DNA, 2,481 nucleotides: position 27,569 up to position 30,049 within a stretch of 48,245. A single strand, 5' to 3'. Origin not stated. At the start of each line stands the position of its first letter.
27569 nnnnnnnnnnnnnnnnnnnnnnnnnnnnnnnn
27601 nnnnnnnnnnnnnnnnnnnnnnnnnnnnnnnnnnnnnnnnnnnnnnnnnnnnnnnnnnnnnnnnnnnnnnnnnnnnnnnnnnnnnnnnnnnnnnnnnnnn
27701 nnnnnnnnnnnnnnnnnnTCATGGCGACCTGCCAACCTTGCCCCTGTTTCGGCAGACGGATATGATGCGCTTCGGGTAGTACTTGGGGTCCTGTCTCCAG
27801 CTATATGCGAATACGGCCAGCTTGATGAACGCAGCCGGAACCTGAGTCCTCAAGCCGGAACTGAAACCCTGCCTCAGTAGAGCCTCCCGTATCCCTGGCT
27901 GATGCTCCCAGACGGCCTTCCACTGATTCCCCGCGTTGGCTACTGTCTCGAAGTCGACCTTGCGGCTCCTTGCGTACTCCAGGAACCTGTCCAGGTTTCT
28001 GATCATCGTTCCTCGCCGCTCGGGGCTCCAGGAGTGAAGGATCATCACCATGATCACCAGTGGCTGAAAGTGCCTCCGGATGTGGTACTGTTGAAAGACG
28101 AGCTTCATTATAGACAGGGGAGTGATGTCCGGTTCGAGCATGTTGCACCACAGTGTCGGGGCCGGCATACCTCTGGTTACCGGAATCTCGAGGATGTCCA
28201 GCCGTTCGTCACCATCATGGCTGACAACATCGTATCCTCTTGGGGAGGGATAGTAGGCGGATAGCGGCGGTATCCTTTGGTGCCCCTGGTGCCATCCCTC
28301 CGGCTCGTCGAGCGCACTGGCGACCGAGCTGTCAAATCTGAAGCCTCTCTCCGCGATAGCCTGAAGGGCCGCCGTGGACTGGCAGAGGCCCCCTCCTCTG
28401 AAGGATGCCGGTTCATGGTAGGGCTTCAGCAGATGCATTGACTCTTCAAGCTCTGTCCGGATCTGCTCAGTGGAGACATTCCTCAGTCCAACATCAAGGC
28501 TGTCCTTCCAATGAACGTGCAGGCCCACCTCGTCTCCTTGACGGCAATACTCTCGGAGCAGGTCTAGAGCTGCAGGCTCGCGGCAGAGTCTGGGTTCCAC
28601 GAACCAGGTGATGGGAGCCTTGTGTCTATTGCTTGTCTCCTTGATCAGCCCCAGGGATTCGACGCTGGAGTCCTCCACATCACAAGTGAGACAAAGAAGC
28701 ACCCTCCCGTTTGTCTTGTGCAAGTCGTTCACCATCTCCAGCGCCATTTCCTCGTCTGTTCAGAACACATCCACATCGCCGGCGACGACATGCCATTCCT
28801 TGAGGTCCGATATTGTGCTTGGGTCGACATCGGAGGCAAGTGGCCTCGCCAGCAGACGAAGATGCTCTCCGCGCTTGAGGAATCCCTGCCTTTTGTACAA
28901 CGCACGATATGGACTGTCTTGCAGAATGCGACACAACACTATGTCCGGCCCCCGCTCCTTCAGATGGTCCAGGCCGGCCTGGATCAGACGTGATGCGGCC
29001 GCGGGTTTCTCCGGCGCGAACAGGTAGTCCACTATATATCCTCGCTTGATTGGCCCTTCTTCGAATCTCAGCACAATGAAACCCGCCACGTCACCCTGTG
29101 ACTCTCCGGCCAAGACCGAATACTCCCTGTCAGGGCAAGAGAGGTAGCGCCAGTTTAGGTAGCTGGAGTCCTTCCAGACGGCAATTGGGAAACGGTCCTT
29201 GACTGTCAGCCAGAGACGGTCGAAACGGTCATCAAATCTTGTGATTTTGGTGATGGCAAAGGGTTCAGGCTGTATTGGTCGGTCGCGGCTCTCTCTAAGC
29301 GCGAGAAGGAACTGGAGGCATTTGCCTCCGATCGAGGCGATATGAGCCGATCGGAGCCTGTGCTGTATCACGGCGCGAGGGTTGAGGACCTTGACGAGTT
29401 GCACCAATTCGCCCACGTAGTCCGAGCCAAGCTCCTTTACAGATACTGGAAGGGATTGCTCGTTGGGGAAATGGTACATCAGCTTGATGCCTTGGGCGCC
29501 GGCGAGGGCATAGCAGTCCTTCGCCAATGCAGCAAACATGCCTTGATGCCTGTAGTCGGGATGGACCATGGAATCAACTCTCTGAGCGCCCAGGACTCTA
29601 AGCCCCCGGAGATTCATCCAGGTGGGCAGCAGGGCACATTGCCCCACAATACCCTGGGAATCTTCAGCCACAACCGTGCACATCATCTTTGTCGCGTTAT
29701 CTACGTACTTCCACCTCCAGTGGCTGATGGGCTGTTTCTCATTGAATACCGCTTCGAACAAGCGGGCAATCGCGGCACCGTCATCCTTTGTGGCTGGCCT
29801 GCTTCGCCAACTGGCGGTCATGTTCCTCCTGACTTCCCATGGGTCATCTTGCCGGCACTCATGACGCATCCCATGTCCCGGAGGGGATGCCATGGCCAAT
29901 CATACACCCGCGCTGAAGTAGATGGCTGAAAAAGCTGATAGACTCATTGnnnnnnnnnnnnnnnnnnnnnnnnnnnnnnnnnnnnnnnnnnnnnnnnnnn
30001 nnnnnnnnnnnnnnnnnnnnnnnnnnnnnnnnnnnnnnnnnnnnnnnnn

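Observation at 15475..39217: Two homologous c-di-GMP riboswitch-gene units face each other and bracket ~17.5 kb of glycan-tailoring genes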

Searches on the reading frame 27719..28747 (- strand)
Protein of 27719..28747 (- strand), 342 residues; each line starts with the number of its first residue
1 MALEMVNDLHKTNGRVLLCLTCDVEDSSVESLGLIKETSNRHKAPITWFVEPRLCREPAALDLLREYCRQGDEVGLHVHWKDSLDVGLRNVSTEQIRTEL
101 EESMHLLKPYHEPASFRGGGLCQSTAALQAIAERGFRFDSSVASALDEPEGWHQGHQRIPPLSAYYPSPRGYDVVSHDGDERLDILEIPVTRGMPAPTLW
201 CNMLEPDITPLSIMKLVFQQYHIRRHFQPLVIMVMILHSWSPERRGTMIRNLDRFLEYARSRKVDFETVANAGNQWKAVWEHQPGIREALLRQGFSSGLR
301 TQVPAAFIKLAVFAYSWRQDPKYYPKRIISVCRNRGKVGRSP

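Call 13: search_protein_families(library=pfam, proteins=[window:27719-28747:-], max_evalue=0.001)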
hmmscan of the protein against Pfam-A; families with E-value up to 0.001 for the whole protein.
window:27719-28747:- (342 aa): 0 families

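Call 41: search_protein_families(library=ncbifam, proteins=[window:27719-28747:-], max_evalue=0.01)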
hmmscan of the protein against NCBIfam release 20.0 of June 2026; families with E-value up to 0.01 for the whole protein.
window:27719-28747:- (342 aa): 0 families

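Call 101: search_solved_structures(query=window:27719-28747:-, max_evalue=1)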
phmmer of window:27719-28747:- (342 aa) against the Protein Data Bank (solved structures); distinct sequences matched with E-value up to 1: 0.

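Call 102: search_protein_families(library=pfam, proteins=[window:27719-28747:-], max_evalue=1)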
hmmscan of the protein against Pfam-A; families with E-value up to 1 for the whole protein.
window:27719-28747:- (342 aa): 2 families
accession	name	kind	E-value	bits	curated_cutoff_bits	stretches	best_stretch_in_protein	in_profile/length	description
PF01522.26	Polysacc_deac_1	-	0.0012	19.2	23.1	1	36-137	25-122/124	Polysaccharide deacetylase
PF22537.1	WbmS-like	-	0.19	12.1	27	1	21-145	2-113/186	Polysaccharide deacetylase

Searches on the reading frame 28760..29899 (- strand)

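Call 13: search_protein_families(library=pfam, proteins=[window:28760-29899:-], max_evalue=0.001)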
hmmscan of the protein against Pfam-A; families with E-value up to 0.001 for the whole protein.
window:28760-29899:- (379 aa): 3 families
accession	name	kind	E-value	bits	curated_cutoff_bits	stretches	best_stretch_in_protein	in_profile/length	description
PF13527.13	Acetyltransf_9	-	6.5e-13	49.2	25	1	34-147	3-115/127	Acetyltransferase (GNAT) domain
PF00583.31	Acetyltransf_1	-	3.5e-10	40.6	20.7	1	240-340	14-116/116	Acetyltransferase (GNAT) family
PF13508.13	Acetyltransf_7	-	2.7e-07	31.3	27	1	75-143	5-67/84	Acetyltransferase (GNAT) domain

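Call 41: search_protein_families(library=ncbifam, proteins=[window:28760-29899:-], max_evalue=0.01)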
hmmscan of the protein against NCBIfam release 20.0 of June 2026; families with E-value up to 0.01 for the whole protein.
window:28760-29899:- (379 aa): 1 family
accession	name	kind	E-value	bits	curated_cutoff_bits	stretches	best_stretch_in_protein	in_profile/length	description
TIGR03448.1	mycothiol_MshD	equivalog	0.0012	18.2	163.1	0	54-170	26-135/294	mycothiol synthase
